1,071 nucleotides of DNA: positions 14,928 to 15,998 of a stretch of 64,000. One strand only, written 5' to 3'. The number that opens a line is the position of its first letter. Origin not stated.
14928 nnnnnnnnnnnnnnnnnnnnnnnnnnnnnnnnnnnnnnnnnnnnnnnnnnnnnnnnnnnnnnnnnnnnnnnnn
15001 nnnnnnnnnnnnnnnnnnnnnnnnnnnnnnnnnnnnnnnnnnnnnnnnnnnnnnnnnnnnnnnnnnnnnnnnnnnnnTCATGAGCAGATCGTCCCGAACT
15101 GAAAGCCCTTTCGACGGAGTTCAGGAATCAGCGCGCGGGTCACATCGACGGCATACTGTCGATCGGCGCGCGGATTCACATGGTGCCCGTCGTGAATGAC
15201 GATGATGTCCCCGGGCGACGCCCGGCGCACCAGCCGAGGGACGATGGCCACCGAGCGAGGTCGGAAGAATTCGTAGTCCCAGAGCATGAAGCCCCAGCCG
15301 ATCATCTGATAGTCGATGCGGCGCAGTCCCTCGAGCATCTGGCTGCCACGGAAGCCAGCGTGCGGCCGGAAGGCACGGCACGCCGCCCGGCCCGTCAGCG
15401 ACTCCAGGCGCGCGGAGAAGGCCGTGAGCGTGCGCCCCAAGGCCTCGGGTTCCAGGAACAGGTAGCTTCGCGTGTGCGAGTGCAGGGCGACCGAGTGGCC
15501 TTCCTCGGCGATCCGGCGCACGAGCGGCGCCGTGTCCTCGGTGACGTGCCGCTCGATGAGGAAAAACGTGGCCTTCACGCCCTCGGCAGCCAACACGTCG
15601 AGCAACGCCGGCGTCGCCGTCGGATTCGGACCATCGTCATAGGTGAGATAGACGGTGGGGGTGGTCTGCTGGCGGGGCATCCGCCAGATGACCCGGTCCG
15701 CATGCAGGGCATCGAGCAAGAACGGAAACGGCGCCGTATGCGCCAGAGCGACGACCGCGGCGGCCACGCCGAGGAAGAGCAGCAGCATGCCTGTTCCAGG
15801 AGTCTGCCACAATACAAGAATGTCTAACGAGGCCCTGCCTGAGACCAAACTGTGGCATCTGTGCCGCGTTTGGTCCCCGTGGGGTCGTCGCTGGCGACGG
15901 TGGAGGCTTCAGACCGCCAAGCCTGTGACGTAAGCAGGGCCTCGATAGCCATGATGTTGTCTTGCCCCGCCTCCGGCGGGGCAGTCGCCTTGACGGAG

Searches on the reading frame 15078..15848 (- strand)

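Call 38: search_protein_families(library=pfam, proteins=[window:15078-15848:-], max_evalue=0.0001)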
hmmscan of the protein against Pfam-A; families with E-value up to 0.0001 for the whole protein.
window:15078-15848:- (256 aa): 1 family
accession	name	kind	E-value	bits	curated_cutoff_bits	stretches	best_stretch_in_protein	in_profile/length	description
PF01522.26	Polysacc_deac_1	-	5.4e-23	81.7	23.1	1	61-182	4-123/124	Polysaccharide deacetylase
